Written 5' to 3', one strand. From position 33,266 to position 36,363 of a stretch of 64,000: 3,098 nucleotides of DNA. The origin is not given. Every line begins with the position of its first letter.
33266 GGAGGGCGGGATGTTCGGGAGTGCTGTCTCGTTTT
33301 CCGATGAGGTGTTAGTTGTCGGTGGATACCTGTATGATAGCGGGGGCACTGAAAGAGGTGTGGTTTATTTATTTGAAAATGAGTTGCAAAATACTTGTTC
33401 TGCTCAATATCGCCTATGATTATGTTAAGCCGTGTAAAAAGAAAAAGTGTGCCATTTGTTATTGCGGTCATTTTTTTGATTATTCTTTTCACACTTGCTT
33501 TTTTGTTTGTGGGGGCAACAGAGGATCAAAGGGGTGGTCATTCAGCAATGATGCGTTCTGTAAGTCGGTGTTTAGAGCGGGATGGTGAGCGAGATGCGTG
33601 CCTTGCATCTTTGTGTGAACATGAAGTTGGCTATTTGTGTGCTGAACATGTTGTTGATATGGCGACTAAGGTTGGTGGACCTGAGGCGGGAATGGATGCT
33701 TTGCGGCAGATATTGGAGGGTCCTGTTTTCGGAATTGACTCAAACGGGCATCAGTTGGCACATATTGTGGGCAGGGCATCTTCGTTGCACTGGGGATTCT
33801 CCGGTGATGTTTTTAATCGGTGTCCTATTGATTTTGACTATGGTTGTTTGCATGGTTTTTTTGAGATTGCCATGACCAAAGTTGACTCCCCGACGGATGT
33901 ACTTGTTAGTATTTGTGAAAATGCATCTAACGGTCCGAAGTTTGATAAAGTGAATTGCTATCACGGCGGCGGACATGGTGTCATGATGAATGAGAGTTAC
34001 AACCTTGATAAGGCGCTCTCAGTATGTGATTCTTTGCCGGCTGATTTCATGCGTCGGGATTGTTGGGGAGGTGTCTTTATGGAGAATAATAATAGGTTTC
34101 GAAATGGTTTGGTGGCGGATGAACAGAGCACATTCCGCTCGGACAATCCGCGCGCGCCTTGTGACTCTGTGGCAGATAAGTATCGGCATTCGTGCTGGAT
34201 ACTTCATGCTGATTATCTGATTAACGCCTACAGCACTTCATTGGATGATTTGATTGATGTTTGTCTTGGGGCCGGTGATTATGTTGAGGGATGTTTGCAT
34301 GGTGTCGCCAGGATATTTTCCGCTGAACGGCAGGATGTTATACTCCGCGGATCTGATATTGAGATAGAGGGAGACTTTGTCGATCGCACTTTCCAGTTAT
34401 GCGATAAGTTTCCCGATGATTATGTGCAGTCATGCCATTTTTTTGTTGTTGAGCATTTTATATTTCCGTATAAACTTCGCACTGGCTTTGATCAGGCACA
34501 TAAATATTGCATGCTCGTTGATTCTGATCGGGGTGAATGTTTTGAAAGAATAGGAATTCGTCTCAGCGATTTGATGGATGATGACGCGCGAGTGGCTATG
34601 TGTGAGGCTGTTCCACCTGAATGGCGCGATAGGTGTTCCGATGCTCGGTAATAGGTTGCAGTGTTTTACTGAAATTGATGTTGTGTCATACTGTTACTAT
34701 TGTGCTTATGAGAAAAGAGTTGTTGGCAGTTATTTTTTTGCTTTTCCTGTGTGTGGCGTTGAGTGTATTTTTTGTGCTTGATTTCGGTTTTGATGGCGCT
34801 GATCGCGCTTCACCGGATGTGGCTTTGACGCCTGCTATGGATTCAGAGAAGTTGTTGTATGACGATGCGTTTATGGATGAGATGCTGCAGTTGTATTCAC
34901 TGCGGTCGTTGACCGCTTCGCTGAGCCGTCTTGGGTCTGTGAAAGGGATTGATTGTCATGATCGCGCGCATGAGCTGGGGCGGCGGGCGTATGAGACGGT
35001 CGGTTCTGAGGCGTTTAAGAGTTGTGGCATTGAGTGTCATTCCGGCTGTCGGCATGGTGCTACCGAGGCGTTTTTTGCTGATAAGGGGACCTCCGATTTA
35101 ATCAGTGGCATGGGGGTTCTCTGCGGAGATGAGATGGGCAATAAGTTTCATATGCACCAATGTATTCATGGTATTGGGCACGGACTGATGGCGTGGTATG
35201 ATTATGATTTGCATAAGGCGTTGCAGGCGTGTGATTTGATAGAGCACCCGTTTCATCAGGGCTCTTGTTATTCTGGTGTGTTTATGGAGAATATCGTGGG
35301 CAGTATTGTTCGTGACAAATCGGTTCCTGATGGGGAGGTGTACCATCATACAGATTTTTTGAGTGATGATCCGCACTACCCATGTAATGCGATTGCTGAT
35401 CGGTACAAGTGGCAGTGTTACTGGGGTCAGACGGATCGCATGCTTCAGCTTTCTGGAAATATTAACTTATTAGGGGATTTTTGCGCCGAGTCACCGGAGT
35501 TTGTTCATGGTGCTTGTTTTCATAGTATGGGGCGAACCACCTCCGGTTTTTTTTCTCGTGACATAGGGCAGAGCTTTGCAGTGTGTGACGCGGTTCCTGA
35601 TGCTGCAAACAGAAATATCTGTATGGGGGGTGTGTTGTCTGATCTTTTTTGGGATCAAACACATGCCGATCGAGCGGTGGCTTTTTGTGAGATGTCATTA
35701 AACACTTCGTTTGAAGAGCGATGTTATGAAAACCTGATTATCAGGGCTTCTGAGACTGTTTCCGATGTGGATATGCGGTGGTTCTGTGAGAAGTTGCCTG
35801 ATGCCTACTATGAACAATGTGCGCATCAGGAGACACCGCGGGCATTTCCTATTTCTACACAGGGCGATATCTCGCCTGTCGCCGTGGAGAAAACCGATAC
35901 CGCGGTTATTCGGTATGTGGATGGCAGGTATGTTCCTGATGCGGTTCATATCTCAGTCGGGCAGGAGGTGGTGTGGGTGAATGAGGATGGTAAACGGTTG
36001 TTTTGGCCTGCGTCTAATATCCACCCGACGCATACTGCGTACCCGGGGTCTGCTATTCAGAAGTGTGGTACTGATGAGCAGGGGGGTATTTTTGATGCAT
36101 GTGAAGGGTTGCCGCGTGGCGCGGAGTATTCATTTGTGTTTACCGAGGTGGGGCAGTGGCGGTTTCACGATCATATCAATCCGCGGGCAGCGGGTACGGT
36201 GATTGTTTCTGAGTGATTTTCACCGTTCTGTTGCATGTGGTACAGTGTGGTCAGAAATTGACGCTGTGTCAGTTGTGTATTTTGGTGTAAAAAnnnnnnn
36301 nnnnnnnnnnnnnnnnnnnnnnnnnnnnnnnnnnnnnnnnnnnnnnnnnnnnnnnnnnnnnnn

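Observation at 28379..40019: A four-gene array carrying six copies of an unrecognised Cys/His-rich module of about 400 aa, fused to an FG-GAP propeller and a His-cluster domain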

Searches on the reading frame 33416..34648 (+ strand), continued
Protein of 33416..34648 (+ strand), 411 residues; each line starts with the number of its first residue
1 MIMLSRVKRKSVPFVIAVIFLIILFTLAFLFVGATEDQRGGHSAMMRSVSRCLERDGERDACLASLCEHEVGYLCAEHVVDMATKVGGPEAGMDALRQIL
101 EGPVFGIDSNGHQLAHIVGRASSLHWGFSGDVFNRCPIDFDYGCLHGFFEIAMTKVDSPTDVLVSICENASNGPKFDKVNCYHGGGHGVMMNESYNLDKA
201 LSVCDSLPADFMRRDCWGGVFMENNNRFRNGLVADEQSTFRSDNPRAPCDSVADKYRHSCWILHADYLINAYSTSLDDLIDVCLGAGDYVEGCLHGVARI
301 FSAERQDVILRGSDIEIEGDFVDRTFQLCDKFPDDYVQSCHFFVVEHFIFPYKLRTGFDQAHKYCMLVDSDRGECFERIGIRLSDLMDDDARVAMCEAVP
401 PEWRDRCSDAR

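Call 44: search_protein_families(library=ncbifam, proteins=[L056:3225-3611:+, L026:10975-11322:+, L012:4627-5076:+], max_evalue=1)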
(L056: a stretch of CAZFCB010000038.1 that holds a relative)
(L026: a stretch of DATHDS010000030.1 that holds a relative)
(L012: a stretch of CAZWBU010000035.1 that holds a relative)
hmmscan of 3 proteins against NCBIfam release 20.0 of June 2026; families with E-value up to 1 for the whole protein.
L056:3225-3611:+ (129 aa): 3 families
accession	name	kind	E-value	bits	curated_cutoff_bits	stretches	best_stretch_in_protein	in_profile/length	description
TIGR03102.1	halo_cynanin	subfamily_domain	0.031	14.3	93.8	1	50-115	38-99/115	halocyanin domain-containing protein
NF051440.1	CuResCopIPSEAE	equivalog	0.039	13.7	280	1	29-68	30-69/180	copper-resistant cuproprotein CopI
TIGR03866.1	PQQ_ABC_repeats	subfamily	0.075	12.1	287.3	1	32-73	64-105/310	PQQ-dependent catabolism-associated beta-propeller protein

L026:10975-11322:+ (116 aa): 9 families
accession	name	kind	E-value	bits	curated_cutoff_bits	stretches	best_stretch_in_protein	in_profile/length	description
TIGR02657.1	amicyanin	equivalog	1.1e-06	29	110.2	1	35-115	5-82/83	amicyanin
TIGR02656.1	cyanin_plasto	equivalog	0.00011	22.5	87.85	1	37-115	13-98/99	plastocyanin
NF033865.1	fusolisin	equivalog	0.00067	17.9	999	1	4-33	9-38/1006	fusolisin family autotransporter serine protease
TIGR03102.1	halo_cynanin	subfamily_domain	0.003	17.6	93.8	1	35-116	36-115/115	halocyanin domain-containing protein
TIGR02375.1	pseudoazurin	equivalog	0.012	15.4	109.85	1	36-56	10-30/116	pseudoazurin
NF058595.1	invert_tail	domain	0.017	15.5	37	1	5-47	59-97/113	lipo-invert putative C-terminal anchoring domain-containing protein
NF038134.1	choice_anch_M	domain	0.043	13.9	55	1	41-95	47-104/184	choice-of-anchor M domain-containing protein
NF051440.1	CuResCopIPSEAE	equivalog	0.14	11.9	280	1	31-53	45-67/180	copper-resistant cuproprotein CopI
NF040883.1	amid_act_ActS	equivalog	0.16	11.2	375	1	3-52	5-45/242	amidase activator ActS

L012:4627-5076:+ (150 aa): 2 families
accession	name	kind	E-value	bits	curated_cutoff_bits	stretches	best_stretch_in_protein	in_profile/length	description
TIGR02656.1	cyanin_plasto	equivalog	0.035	14.5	87.85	1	71-90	13-32/99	plastocyanin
NF051440.1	CuResCopIPSEAE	equivalog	0.035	13.9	280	1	64-88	44-68/180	copper-resistant cuproprotein CopI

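Call 46: search_protein_families(library=pfam, proteins=[P0044, P0052, P0064, P0082, P0115, P0149, P0156, P0178, P0087], max_evalue=0.01)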
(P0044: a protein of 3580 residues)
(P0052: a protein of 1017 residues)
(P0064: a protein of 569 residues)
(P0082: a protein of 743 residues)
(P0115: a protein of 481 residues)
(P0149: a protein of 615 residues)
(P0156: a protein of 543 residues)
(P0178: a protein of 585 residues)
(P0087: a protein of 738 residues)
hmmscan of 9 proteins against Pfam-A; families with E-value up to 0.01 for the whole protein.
P0044 (3580 aa): 4 families
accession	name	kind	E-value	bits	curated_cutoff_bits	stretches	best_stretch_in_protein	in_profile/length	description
PF00933.27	Glyco_hydro_3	-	6e-61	207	27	1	3093-3402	2-315/316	Glycosyl hydrolase family 3 N terminal domain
PF01816.23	LRV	-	4.5e-10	39.7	21.6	1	3438-3463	1-26/26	Leucine rich repeat variant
PF02985.28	HEAT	-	0.00026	21.4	23.5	0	3427-3446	3-22/31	HEAT repeat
PF13646.12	HEAT_2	-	0.00091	19.9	27.7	0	3505-3566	3-74/88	HEAT repeats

P0052 (1017 aa): 0 families

P0064 (569 aa): 0 families

P0082 (743 aa): 0 families

P0115 (481 aa): 0 families

P0149 (615 aa): 1 family
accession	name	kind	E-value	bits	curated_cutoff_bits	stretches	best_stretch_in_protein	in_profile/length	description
PF13473.12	Cupredoxin_1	-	0.0068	16.9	27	0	513-613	22-104/104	Cupredoxin-like domain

P0156 (543 aa): 0 families

P0178 (585 aa): 1 family
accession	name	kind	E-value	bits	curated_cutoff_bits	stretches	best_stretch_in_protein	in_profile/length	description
PF01297.22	ZnuA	-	1.9e-74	250.9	29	2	387-579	78-261/263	Zinc-uptake complex component A periplasmic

P0087 (738 aa): 0 families
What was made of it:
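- Other metal-related fusion: ZnuA (1.9e-74, call 46). One family member is fused to the metal-binding protein ZnuA (call 46).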

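Call 47: find_encoding_contigs(protein=P0030, flank=8000, max_places=2)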
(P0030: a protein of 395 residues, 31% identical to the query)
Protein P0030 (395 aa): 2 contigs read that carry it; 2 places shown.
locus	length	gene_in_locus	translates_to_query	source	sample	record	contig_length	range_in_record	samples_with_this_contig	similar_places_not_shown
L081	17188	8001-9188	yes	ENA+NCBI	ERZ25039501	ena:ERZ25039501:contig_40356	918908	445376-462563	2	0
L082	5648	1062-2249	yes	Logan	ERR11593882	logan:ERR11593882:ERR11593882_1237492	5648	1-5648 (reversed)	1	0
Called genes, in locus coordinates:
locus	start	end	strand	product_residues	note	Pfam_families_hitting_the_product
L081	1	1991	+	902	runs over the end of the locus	PF12705:PDDEXK_1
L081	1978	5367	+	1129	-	PF00580:UvrD-helicase, PF01443:Viral_helicase1 (faint), PF13245:AAA_19 (weak), PF13361:UvrD_C, PF13538:UvrD_C_2 (faint), PF13361:UvrD_C, PF12705:PDDEXK_1 (weak)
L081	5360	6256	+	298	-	PF06189:5-nucleotidase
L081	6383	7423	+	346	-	PF01988:VIT1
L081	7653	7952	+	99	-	PF13560:HTH_31 (weak), PF01381:HTH_3 (weak)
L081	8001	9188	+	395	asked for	-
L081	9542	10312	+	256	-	PF00112:Peptidase_C1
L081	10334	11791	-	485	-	PF13088:BNR_2 (faint)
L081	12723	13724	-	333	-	PF00348:polyprenyl_synt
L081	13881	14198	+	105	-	PF00829:Ribosomal_L21p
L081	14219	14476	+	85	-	PF01016:Ribosomal_L27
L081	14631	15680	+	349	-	PF01018:GTP1_OBG, PF01926:MMR_HSR1, PF02421:FeoB_N (weak)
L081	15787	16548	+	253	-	-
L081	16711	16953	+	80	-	-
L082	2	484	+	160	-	?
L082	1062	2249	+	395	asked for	-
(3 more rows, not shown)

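Call 48: find_encoding_contigs(protein=P0040, flank=8000, max_places=2)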
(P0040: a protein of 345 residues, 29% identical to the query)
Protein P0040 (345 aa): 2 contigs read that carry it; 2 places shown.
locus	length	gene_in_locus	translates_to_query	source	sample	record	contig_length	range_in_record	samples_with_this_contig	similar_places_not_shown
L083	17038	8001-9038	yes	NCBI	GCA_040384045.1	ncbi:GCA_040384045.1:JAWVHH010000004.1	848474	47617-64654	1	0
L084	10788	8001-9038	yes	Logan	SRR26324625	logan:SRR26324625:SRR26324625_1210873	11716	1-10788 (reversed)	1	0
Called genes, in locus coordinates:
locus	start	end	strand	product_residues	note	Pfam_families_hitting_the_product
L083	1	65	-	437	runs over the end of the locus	PF03477:ATP-cone, PF00268:Ribonuc_red_sm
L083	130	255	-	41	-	-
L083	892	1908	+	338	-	PF21095:CarD_C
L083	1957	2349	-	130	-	PF01741:MscL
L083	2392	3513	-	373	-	PF07907:YibE_F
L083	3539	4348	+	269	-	PF02535:Zip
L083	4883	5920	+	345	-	PF13091:PLDc_2, PF00614:PLDc (faint), PF13091:PLDc_2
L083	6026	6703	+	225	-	-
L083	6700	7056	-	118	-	-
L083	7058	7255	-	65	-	PF12844:HTH_19, PF13560:HTH_31, PF24250:HVO_2718 (weak), PF13413:HTH_25 (faint), PF01381:HTH_3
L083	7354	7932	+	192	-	-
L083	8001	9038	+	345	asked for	-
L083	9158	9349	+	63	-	-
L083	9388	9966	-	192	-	PF10648:Gmad2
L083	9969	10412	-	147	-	PF00293:NUDIX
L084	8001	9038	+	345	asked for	-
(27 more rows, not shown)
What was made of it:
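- VIT1 and Zip transporters lie near two stand-alone copies (calls 47, 48).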

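Call 49: find_encoding_contigs(protein=P0002, flank=10000, max_places=2)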
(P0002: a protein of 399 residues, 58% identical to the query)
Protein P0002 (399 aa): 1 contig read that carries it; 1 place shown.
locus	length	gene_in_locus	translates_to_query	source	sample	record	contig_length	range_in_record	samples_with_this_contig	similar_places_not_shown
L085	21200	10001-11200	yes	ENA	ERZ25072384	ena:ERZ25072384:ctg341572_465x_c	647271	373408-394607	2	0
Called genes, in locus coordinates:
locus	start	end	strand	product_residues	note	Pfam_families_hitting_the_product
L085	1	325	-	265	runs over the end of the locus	-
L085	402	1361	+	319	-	PF00389:2-Hacid_dh, PF02826:2-Hacid_dh_C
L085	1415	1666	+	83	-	PF01783:Ribosomal_L32p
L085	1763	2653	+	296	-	PF01029:NusB, PF00293:NUDIX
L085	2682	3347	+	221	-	PF22935:RM44_endonuclase (faint), PF14622:Ribonucleas_3_3, PF00636:Ribonuclease_3, PF00035:dsrm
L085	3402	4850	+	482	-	PF13473:Cupredoxin_1 (faint)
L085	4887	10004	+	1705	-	PF14312:FG-GAP_2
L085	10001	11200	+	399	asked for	-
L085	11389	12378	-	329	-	-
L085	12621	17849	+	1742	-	-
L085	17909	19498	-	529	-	-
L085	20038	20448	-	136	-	-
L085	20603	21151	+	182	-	-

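Call 58: search_protein_families(library=pfam, alignment_id=A6, max_evalue=0.0001)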
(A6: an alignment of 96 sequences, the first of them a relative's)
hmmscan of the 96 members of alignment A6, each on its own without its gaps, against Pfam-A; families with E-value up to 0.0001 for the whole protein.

A. member 1, L022:6372-9896:- (1175 aa): 5 families
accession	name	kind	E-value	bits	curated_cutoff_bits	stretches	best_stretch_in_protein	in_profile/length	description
PF07733.18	DNA_pol3_alpha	-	4e-107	358.1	23.9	1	317-580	2-260/260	Bacterial DNA polymerase III alpha NTPase domain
PF17657.6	DNA_pol3_finger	-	4.1e-63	212.1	22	1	583-747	1-165/166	Bacterial DNA polymerase III alpha subunit finger domain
PF02811.25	PHP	-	1.9e-61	207.6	26.4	1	25-197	1-163/164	PHP domain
PF14579.12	HHH_6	-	4.1e-34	117.1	25.6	1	821-910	1-90/90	Helix-hairpin-helix motif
PF01336.31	tRNA_anti-codon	-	3.7e-10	40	27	1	1013-1087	1-72/75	OB-fold nucleic acid binding domain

B. families by the number of members that match (of 96 scanned): 123 families (the first 25 are shown)
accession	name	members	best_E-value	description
PF13231.12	PMT_2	9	1.9e-09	Dolichyl-phosphate-mannose-protein mannosyltransferase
PF00393.24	6PGD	4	2e-115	6-phosphogluconate dehydrogenase, C-terminal domain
PF02826.25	2-Hacid_dh_C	4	2.8e-54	D-isomer specific 2-hydroxyacid dehydrogenase, NAD binding domain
PF03446.21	NAD_binding_2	4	5.9e-48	NAD binding domain of 6-phosphogluconate dehydrogenase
PF03807.23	F420_oxidored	4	1.2e-08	NADP oxidoreductase coenzyme F420-dependent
PF02366.24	PMT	4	8.7e-08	Dolichyl-phosphate-mannose-protein mannosyltransferase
PF01488.26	Shikimate_DH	4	9.2e-07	Shikimate / quinate 5-dehydrogenase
PF01041.23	DegT_DnrJ_EryC1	3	1.4e-119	DegT/DnrJ/EryC1/StrS aminotransferase family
PF18915.5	DUF5667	3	4.8e-16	Domain of unknown function (DUF5667)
PF00266.25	Aminotran_5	2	4.4e-142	Aminotransferase class-V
PF01458.23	SUFBD_core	2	2.6e-77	SUF system FeS cluster assembly, SufBD core domain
PF13561.12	adh_short_C2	2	1.9e-58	Enoyl-(Acyl carrier protein) reductase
PF00106.31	adh_short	2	4.3e-53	short chain dehydrogenase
PF10432.14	bact-PGI_C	2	4.3e-38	Bacterial phospho-glucose isomerase C-terminal SIS domain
PF00535.33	Glycos_transf_2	2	3.7e-33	Glycosyl transferase family 2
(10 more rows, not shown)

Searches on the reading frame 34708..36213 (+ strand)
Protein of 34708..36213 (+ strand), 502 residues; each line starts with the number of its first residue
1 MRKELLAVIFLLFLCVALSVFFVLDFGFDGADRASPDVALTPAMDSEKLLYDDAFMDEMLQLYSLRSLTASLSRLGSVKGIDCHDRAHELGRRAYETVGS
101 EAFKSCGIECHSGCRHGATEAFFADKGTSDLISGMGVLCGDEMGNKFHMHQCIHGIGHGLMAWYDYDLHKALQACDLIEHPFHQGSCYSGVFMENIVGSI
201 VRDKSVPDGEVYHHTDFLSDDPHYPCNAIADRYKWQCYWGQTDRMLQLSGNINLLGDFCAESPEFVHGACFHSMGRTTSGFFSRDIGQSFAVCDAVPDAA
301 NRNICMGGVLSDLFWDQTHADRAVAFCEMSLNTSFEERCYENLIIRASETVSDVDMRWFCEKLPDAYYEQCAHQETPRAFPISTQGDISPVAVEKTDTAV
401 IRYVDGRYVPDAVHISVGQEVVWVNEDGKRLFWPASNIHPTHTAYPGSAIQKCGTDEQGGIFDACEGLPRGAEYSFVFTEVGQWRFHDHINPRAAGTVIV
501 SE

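Call 5: search_protein_families(library=pfam, proteins=[window:34708-36213:+], max_evalue=1)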
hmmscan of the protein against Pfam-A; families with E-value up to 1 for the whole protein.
window:34708-36213:+ (502 aa): 1 family
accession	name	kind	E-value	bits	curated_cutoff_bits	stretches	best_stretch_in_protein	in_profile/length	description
PF13473.12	Cupredoxin_1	-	0.0067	16.9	27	1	393-500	17-104/104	Cupredoxin-like domain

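Call 6: search_protein_families(library=ncbifam, proteins=[window:34708-36213:+], max_evalue=1)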
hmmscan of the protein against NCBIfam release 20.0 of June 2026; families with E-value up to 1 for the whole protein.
window:34708-36213:+ (502 aa): 2 families
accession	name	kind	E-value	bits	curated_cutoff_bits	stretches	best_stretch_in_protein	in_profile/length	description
NF010758.0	PRK14161.1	equivalog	0.2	11.3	206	1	129-185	98-149/178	nucleotide exchange factor GrpE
NF011909.0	PRK15382.1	subfamily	0.22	10.7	595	0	141-180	272-312/329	NleB family type III secretion system effector arginine glycosyltransferase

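Call 19: list_cluster_members(proteins=[P0001, window:34708-36213:+, window:38613-40016:+, window:36294-38492:+, window:28380-33416:+, P0022, P0025, P0002, P0030, P0040])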
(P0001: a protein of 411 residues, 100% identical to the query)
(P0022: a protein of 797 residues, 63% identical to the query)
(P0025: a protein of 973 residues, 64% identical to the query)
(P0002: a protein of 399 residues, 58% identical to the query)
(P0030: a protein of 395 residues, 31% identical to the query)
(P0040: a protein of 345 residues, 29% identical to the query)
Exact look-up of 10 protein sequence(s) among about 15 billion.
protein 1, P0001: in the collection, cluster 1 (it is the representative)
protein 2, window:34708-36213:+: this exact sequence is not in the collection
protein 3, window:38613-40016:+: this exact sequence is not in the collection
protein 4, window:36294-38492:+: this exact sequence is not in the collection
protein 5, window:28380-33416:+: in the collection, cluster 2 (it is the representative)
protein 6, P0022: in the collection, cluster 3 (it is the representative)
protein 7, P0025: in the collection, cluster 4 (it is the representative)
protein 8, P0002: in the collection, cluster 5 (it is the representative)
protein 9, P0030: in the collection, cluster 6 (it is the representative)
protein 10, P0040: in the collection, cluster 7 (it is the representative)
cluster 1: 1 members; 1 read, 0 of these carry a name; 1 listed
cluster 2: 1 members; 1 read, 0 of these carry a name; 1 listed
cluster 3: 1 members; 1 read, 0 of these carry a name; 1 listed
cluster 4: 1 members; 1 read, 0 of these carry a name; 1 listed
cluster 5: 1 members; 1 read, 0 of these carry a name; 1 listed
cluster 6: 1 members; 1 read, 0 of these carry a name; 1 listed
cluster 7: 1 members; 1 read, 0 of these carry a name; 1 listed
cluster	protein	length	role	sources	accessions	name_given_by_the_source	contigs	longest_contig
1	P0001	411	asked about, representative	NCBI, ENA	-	-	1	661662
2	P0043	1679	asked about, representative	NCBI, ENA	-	-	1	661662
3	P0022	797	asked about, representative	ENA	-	-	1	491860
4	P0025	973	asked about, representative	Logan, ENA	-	-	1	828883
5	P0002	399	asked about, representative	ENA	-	-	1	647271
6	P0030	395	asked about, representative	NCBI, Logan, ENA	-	-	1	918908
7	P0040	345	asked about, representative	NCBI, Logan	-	-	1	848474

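Call 76: predict_structure(alignment_id=A8)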
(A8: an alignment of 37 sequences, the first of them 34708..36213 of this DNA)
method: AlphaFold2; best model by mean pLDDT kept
length: 502 residues; sequences in the alignment: 37
mean_pLDDT: 81.8   pTM: 0.67
mean pLDDT of the five models: 81.8, 81.2, 79.9, 78.5, 78.5
residues with pLDDT >= 90: 235; 70-90: 175; 50-70: 42; < 50: 50
segments of 3 or more residues with pLDDT < 50: 30-46, 210-213, 377-392, 440-442, 455-462
pLDDT, mean of each block of 10 residues (from residue 1): 88 96 70 42 48 85 91 87 89 93 88 92 88 89 83 94 93 94 93 90 60 68 95 94 88 91 93 93 86 91 92 84 91 87 87 86 94 63 36 73 90 91 85 61 52 51 63 84 80 83 89
secondary structure, 60 per line:
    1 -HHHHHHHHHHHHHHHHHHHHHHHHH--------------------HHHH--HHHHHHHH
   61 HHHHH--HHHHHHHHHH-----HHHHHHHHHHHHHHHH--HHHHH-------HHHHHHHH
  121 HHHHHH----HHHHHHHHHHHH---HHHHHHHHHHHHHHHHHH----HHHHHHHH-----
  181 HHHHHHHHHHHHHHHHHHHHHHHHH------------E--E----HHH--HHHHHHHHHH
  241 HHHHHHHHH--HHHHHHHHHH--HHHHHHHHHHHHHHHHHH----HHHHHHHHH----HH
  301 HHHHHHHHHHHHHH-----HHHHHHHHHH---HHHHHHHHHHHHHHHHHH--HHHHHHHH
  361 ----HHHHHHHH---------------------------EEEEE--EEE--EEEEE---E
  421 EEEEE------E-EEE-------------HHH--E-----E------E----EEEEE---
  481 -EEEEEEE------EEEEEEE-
elements in order: H2-26 H47-50 H53-65 H68-77 H83-98 H101-105 H113-126 H131-142 H146-163 H168-175 H181-205 H231-249 H252-261 H264-281 H286-294 H299-314 H320-329 H333-350 H353-360 H365-372 E400-404 E407-409 E412-416 E420-425 E434-436 E473-477 E482-488 E495-501
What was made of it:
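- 34708..36216 (+): Gene C (502 aa): T2-type module (aa 1-377), flexible linker, then a cupredoxin-like domain (aa 396-502; nt 35893-36213). AF2 pLDDT 81.8; linker 377-392 has pLDDT below 50 (call 76).
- AF2 does not dock it onto the module: pTM is 0.67 and the linker has pLDDT below 50 (call 76). The flexible tether suits hand-over of an ion (call 76).
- Tried and rejected: A fixed docking of the cupredoxin on the module was not supported by AF2 (pTM 0.67, call 76).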
